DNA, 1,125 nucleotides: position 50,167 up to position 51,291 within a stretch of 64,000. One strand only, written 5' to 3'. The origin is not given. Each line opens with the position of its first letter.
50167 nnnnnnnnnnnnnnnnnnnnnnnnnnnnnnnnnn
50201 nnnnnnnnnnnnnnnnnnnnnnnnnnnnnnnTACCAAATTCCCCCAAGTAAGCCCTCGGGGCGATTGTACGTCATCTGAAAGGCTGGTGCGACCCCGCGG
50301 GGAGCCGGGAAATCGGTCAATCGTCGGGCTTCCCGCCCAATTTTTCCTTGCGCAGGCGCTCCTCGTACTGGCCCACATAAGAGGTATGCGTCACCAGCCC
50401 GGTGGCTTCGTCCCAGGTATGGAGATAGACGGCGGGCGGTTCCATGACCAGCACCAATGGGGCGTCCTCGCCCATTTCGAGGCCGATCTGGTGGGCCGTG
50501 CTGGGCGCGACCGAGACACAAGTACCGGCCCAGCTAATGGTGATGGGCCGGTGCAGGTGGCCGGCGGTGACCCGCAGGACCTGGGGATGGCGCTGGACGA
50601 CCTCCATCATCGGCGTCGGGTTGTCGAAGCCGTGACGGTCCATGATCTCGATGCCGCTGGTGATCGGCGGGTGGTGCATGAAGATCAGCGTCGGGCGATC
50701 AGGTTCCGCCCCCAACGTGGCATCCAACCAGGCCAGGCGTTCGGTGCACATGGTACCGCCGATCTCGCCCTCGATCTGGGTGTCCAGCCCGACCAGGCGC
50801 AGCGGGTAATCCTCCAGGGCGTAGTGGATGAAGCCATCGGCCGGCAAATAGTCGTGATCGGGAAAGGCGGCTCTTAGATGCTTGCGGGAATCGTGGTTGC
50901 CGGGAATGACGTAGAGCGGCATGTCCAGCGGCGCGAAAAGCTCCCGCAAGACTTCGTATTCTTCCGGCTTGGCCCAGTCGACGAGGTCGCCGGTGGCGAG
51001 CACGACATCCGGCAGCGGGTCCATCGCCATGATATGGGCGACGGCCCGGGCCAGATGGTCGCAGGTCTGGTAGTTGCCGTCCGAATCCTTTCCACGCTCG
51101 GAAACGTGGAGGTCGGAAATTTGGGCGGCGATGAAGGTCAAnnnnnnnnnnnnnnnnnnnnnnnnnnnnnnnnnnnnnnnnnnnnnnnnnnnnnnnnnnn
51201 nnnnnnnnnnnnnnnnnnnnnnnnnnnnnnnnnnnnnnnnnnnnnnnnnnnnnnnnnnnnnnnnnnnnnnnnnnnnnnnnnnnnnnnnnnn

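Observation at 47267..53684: cAMP synthesis/degradation pair embedded in a paa (phenylacetate) operon: paaJ-paaK-phosphodiesterase-cyclase-CoA transferase, all co-directional and tightly packed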

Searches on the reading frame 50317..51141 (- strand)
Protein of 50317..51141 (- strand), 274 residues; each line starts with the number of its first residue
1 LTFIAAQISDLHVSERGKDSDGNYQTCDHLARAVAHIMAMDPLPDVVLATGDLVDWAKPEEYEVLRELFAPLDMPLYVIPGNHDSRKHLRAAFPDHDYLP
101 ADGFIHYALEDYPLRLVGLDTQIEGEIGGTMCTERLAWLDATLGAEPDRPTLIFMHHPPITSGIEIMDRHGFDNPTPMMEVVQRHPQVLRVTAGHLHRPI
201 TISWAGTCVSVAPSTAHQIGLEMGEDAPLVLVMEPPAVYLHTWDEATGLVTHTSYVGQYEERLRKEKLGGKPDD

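Call 4: search_protein_families(library=pfam, proteins=[window:50317-51141:-])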
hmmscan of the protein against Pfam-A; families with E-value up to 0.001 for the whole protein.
window:50317-51141:- (274 aa): 1 family
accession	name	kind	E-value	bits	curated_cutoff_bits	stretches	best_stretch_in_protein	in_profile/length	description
PF00149.33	Metallophos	-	2.8e-17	64.2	21.5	1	6-199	4-191/191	Calcineurin-like phosphoesterase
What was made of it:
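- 50317..51141 (-): Class III-type metallophosphodiesterase (PDE), GpdQ/SpdA-like (274 aa). TTG start overlaps the paaK stop codon (TTGA). PF00149 64.2 bits (call 4).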

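Call 5: search_protein_families(library=ncbifam, proteins=[window:50317-51141:-])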
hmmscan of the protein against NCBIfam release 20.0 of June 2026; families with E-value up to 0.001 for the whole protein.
window:50317-51141:- (274 aa): 6 families
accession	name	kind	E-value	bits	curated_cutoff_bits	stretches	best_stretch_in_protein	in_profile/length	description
NF050112.1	PhdiestSpdARhizob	equivalog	2e-46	158.8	400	1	8-254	5-254/264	2', 3'cyclic nucleotide phosphodiesterase SpdA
NF008359.0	PRK11148.1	equivalog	8.9e-32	110.7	225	1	7-218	19-226/275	3',5'-cyclic-AMP phosphodiesterase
TIGR03767.1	P_acnes_RR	hypoth_equivalog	7.3e-05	21.6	330.75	1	113-199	301-392/496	TIGR03767 family metallophosphoesterase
TIGR00619.1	sbcd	subfamily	8.7e-05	22.4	77.65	1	43-91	39-93/252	exonuclease subunit SbcD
NF033458.1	lipid_A_LpxG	equivalog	0.00047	19.6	350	1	6-88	48-122/321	UDP-2,3-diacylglucosamine diphosphatase LpxG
NF053861.1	DS8_antiphage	equivalog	0.0005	17.9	790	1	7-85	1-85/994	anti-phage protein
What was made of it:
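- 50317..51141 (-): NCBIfam SpdA 158.8 bits (cutoff 400) and CpdA 110.7 bits (cutoff 225) (call 5).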

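Call 11: find_homologous_proteins(query=window:50317-51141:-)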
Query window:50317-51141:- (274 aa): 4598 proteins with E <= 0.001 among 7213 candidates; the best 120 are listed.
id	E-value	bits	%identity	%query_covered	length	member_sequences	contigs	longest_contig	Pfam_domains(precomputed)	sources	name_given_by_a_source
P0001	5.3e-165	566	88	100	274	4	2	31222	PF12850.13,PF00149.34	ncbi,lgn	-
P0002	1.4e-102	361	58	98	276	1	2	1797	PF00149.34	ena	-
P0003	2.4e-102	360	58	98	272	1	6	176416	PF00149.34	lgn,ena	-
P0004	5.9e-102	359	58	100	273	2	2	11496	PF12850.13,PF00149.34,PF14582.12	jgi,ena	-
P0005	4.8e-101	356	56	99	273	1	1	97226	PF12850.13,PF00149.34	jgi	jgi:3',5'-cyclic-AMP phosphodiesterase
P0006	1.6e-99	351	56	99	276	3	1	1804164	PF12850.13,PF00149.34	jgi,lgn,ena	-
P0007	6.3e-99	349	58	96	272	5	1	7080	PF00149.34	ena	-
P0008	1.1e-98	348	54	100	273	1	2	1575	PF12850.13,PF00149.34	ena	-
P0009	2.2e-98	347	55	96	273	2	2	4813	PF12850.13,PF00149.34,PF14582.12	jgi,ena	jgi:3',5'-cyclic-AMP phosphodiesterase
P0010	3.5e-98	346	60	94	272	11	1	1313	PF12850.13,PF00149.34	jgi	-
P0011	4.3e-98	346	56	99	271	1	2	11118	PF00149.34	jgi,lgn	-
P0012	5.1e-98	346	57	98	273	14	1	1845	PF12850.13,PF00149.34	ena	-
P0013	1.6e-97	344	61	94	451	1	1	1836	PF13673.14,PF12850.13,PF13508.14,PF00149.34,PF00583.32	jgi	jgi:ribosomal protein S18 acetylase RimI-like enzyme/Icc-related predicted phosphoesterase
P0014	6.5e-97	342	58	94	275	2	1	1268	PF12850.13,PF00149.34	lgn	-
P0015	6.8e-96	339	60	93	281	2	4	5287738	PF12850.13,PF00149.34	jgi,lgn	-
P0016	9.2e-96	338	59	94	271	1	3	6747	PF12850.13,PF00149.34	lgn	-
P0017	1.2e-95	338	59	94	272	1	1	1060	PF12850.13,PF00149.34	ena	-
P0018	3.6e-95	337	58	94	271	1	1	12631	PF12850.13,PF00149.34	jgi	jgi:3',5'-cyclic AMP phosphodiesterase CpdA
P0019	4.0e-95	336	59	94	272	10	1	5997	PF12850.13,PF00149.34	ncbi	-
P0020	1.7e-94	334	59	94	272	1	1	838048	PF12850.13,PF00149.34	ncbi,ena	-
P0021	2.7e-94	334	59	94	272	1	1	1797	PF12850.13,PF00149.34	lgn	-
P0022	1.6e-93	331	58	94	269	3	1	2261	PF12850.13,PF00149.34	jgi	jgi:Icc protein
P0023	2.0e-93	331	58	94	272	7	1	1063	PF12850.13,PF00149.34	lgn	-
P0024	4.1e-93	330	56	94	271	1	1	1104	PF12850.13,PF00149.34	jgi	jgi:Icc protein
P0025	6.6e-93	329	58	94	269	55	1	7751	PF12850.13,PF00149.34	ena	-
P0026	7.2e-93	329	57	94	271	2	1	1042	PF12850.13,PF00149.34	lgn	-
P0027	1.0e-92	329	56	98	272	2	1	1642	PF12850.13,PF00149.34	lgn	-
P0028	1.8e-92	328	56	94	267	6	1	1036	PF12850.13,PF00149.34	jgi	-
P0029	3.3e-92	327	55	94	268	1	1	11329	PF12850.13,PF00149.34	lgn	-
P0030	3.7e-92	327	58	95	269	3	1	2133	PF12850.13,PF00149.34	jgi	jgi:3',5'-cyclic-AMP phosphodiesterase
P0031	5.8e-92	326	56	96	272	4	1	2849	PF12850.13,PF00149.34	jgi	jgi:3',5'-cyclic AMP phosphodiesterase CpdA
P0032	7.3e-92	326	57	94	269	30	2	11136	PF12850.13,PF00149.34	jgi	jgi:3',5'-cyclic-AMP phosphodiesterase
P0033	9.4e-92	325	57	93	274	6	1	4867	PF12850.13,PF00149.34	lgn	-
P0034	1.1e-91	325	57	94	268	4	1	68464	PF12850.13,PF00149.34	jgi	jgi:3',5'-cyclic AMP phosphodiesterase CpdA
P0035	1.4e-91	325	56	96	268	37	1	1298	PF12850.13,PF00149.34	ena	-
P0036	1.4e-91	325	55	94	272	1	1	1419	PF12850.13,PF00149.34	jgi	jgi:3',5'-cyclic AMP phosphodiesterase CpdA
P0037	1.6e-91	325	56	94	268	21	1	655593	PF12850.13,PF00149.34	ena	-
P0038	1.9e-91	324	56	94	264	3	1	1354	PF12850.13,PF00149.34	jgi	jgi:3',5'-cyclic AMP phosphodiesterase CpdA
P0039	2.1e-91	324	56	94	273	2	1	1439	PF12850.13,PF00149.34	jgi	jgi:3',5'-cyclic-AMP phosphodiesterase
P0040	2.4e-91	324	56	93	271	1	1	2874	PF12850.13,PF00149.34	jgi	jgi:3',5'-cyclic AMP phosphodiesterase CpdA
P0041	3.0e-91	324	56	95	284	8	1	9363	PF12850.13,PF00149.34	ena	-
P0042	8.5e-91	322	56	94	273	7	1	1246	PF12850.13,PF00149.34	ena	-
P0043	1.1e-90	322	58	94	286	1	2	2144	PF12850.13,PF00149.34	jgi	jgi:3',5'-cyclic AMP phosphodiesterase CpdA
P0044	1.3e-90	322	57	94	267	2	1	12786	PF12850.13,PF00149.34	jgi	jgi:3',5'-cyclic AMP phosphodiesterase CpdA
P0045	1.4e-90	322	57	94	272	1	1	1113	PF12850.13,PF00149.34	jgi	-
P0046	1.9e-90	321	57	94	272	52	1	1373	PF12850.13,PF00149.34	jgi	-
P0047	1.9e-90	321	56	94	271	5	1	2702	PF12850.13,PF00149.34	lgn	-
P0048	2.6e-90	321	57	95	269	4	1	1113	PF12850.13,PF00149.34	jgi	jgi:3',5'-cyclic-AMP phosphodiesterase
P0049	2.6e-90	321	55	94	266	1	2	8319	PF12850.13,PF00149.34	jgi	jgi:3',5'-cyclic AMP phosphodiesterase CpdA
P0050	3.2e-90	320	55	94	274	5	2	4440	PF12850.13,PF00149.34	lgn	-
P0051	3.4e-90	320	55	95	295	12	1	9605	PF12850.13,PF00149.34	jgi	jgi:3',5'-cyclic AMP phosphodiesterase CpdA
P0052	3.6e-90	320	57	94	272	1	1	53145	PF12850.13,PF00149.34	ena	-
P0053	3.7e-90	320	56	94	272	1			PF12850.13,PF00149.34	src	-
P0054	3.8e-90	320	57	94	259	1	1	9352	PF12850.13,PF00149.34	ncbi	-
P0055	3.8e-90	320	54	95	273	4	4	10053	PF12850.13,PF00149.34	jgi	jgi:Icc protein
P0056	4.8e-90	320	57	94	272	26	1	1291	PF12850.13,PF00149.34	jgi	-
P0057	4.8e-90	320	55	94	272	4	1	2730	PF12850.13,PF00149.34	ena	-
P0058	5.8e-90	319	56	94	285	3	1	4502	PF12850.13,PF00149.34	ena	-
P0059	5.8e-90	319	55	94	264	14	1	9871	PF12850.13,PF00149.34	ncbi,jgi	-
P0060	5.9e-90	319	58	94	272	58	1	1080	PF12850.13,PF00149.34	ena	-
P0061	8.8e-90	319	56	95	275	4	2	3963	PF12850.13,PF00149.34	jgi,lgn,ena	-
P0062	9.2e-90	319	57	94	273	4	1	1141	PF12850.13,PF00149.34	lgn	-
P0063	9.6e-90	319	56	94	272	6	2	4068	PF12850.13,PF00149.34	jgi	jgi:3',5'-cyclic-AMP phosphodiesterase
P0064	1.0e-89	319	54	97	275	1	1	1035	PF12850.13,PF00149.34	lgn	-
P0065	1.1e-89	319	56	94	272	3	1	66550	PF12850.13,PF00149.34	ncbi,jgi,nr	ncbi:MAG TPA: phosphodiesterase [Candidatus Binatia bacterium]|nr:phosphodiesterase [Candidatus Bina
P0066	1.1e-89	319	54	94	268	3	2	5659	PF12850.13,PF00149.34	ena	-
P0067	1.2e-89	318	58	94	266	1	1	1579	PF12850.13,PF00149.34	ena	-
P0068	1.2e-89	318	56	94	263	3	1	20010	PF12850.13,PF00149.34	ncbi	-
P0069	1.2e-89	318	57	94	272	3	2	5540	PF12850.13,PF00149.34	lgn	-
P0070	1.5e-89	318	56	94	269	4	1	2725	PF12850.13,PF00149.34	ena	-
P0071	1.7e-89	318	55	94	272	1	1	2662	PF12850.13,PF00149.34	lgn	-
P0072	1.7e-89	318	55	94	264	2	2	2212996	PF12850.13,PF00149.34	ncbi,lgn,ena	-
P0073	1.8e-89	318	55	94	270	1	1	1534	PF12850.13,PF00149.34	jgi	jgi:3',5'-cyclic-AMP phosphodiesterase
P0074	2.5e-89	317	54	94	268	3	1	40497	PF00149.34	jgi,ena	-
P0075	3.1e-89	317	55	94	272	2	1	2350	PF12850.13,PF00149.34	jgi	jgi:3',5'-cyclic-AMP phosphodiesterase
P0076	3.2e-89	317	58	94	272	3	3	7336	PF12850.13,PF00149.34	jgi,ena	-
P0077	3.4e-89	317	54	94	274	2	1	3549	PF12850.13,PF00149.34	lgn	-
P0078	3.4e-89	317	54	94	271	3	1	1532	PF12850.13,PF00149.34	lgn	-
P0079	3.5e-89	317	55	95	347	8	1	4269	PF12850.13,PF00149.34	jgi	jgi:3',5'-cyclic-AMP phosphodiesterase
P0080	3.7e-89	317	53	100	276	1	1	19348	PF12850.13,PF00149.34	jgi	jgi:3',5'-cyclic AMP phosphodiesterase CpdA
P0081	4.3e-89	317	54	94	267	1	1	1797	PF12850.13,PF00149.34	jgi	jgi:3',5'-cyclic AMP phosphodiesterase CpdA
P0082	4.7e-89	317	56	94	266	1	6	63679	PF12850.13,PF00149.34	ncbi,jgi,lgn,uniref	ncbi:phosphodiesterase [Reyranella sp.]|jgi:3',5'-cyclic AMP phosphodiesterase CpdA|uniref:phosphodi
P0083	4.7e-89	316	56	94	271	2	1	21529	PF12850.13,PF00149.34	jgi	jgi:3',5'-cyclic AMP phosphodiesterase CpdA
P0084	5.1e-89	316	53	94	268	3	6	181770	PF12850.13,PF00149.34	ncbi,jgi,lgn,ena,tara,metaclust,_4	tara:strand:+ start:76 stop:882 length:807 start_codon:yes stop_codon:yes gene_type:complete|metaclu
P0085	5.4e-89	316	56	93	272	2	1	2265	PF12850.13,PF00149.34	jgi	jgi:3',5'-cyclic AMP phosphodiesterase CpdA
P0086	6.2e-89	316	55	94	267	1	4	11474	PF12850.13,PF00149.34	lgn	-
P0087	8.0e-89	316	54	98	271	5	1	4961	PF12850.13,PF00149.34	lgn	-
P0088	8.0e-89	316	56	94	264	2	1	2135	PF12850.13,PF00149.34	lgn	-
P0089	1.0e-88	315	55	94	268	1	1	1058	PF12850.13,PF00149.34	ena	-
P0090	1.0e-88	315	54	94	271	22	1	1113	PF12850.13,PF00149.34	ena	-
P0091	1.1e-88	315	56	94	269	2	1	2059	PF12850.13,PF00149.34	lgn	-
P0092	1.1e-88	315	56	94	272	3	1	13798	PF12850.13,PF00149.34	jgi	jgi:3',5'-cyclic-AMP phosphodiesterase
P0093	1.1e-88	315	53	94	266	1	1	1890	PF12850.13,PF00149.34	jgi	jgi:3',5'-cyclic AMP phosphodiesterase CpdA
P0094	1.2e-88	315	55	94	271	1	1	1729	PF12850.13,PF00149.34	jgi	jgi:3',5'-cyclic AMP phosphodiesterase CpdA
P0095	1.4e-88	315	54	94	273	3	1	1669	PF00149.34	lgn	-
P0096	1.5e-88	315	55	93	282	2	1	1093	PF12850.13,PF00149.34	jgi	jgi:3',5'-cyclic-AMP phosphodiesterase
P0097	1.5e-88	315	53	94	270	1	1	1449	PF12850.13,PF00149.34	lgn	-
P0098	1.6e-88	315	54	95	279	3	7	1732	PF12850.13,PF00149.34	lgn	-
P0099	1.7e-88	315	55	94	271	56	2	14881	PF12850.13,PF00149.34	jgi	jgi:3',5'-cyclic-AMP phosphodiesterase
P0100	1.7e-88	315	55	96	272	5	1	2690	PF12850.13,PF00149.34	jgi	jgi:Icc protein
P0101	1.9e-88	314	56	94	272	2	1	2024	PF12850.13,PF00149.34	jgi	jgi:Icc protein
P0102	2.0e-88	314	56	94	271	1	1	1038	PF12850.13,PF00149.34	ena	-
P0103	2.1e-88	314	55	94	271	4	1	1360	PF12850.13,PF00149.34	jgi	jgi:3',5'-cyclic AMP phosphodiesterase CpdA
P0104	2.6e-88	314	55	94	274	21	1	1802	PF12850.13,PF00149.34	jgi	jgi:3',5'-cyclic-AMP phosphodiesterase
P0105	2.8e-88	314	55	94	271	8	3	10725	PF12850.13,PF00149.34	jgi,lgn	jgi:3',5'-cyclic AMP phosphodiesterase CpdA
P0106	3.3e-88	314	53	94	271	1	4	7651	PF12850.13,PF00149.34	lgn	-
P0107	3.5e-88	314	55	94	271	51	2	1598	PF12850.13,PF00149.34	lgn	-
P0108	4.5e-88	313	54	94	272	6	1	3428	PF12850.13,PF00149.34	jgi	jgi:3',5'-cyclic AMP phosphodiesterase CpdA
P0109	4.6e-88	313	52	97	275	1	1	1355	PF12850.13,PF00149.34,PF14582.12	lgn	-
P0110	5.7e-88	313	56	93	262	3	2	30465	PF00149.34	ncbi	-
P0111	5.8e-88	313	53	94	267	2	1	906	PF12850.13,PF00149.34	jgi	jgi:3',5'-cyclic AMP phosphodiesterase CpdA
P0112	6.3e-88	313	55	94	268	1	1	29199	PF12850.13,PF00149.34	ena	-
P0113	6.6e-88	313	54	98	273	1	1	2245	PF12850.13,PF00149.34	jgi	jgi:3',5'-cyclic AMP phosphodiesterase CpdA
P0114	7.2e-88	313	55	95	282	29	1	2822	PF12850.13,PF00149.34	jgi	-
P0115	8.0e-88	312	53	94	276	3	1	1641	PF12850.13,PF00149.34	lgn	-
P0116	8.0e-88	312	55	94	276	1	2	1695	PF12850.13,PF00149.34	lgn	-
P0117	9.4e-88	312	53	94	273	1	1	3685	PF12850.13,PF00149.34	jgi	jgi:3',5'-cyclic AMP phosphodiesterase CpdA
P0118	1.0e-87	312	55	94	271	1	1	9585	PF12850.13,PF00149.34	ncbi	-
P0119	1.2e-87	312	55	94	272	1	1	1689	PF12850.13,PF00149.34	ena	-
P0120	1.5e-87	312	56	94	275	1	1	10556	PF12850.13,PF00149.34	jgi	jgi:3',5'-cyclic-AMP phosphodiesterase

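Call 12: find_encoding_contigs(protein=P0001, flank=8000, max_places=3)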
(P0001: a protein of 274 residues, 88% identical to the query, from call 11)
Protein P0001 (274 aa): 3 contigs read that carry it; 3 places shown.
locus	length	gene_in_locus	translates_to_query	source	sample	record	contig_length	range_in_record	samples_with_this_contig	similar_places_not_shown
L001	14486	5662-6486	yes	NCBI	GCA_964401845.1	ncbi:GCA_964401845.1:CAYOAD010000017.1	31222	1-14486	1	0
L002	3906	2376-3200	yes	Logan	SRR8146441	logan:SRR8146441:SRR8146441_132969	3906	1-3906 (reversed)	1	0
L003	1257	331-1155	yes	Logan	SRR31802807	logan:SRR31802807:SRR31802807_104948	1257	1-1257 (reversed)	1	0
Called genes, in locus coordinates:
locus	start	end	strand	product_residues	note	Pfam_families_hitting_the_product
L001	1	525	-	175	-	?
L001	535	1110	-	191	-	PF04011:LemA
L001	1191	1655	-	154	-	PF02639:DUF188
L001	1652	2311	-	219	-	PF01135:PCMT (weak), PF13489:Methyltransf_23, PF02353:CMAS (weak), PF01209:Ubie_methyltran (weak), PF13847:Methyltransf_31, PF08241:Methyltransf_11, PF08242:Methyltransf_12, PF13649:Methyltransf_25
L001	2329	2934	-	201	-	PF00132:Hexapep (weak), PF25084:LbH_EIF2B (faint), PF14602:Hexapep_2 (faint), PF25087:GMPPB_C (weak), PF00132:Hexapep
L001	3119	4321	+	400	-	PF00108:Thiolase_N, PF00109:ketoacyl-synt (weak), PF02803:Thiolase_C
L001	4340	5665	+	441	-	PF00501:AMP-binding, PF14535:AMP-binding_C_2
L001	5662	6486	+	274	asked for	PF00149:Metallophos, PF12850:Metallophos_2 (faint)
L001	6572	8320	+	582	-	PF00211:Guanylate_cyc, PF13428:TPR_14 (faint), PF07719:TPR_2 (faint), PF13174:TPR_6 (faint), PF13431:TPR_17 (faint), PF13432:TPR_16 (faint), PF14559:TPR_19 (faint), PF13414:TPR_11 (faint), +1 more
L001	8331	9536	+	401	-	PF02515:CoA_transf_3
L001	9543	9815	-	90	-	PF11746:DUF3303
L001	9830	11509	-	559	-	PF00111:Fer2, PF00211:Guanylate_cyc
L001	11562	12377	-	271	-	PF13489:Methyltransf_23, PF01209:Ubie_methyltran (faint), PF13847:Methyltransf_31 (weak), PF08241:Methyltransf_11, PF08242:Methyltransf_12, PF13649:Methyltransf_25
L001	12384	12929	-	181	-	PF00111:Fer2, PF04384:Fe-S_assembly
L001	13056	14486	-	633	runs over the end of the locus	PF00012:HSP70, PF06723:MreB_Mbl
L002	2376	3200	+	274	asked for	PF00149:Metallophos, PF12850:Metallophos_2 (faint)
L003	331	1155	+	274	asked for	PF00149:Metallophos, PF12850:Metallophos_2 (faint)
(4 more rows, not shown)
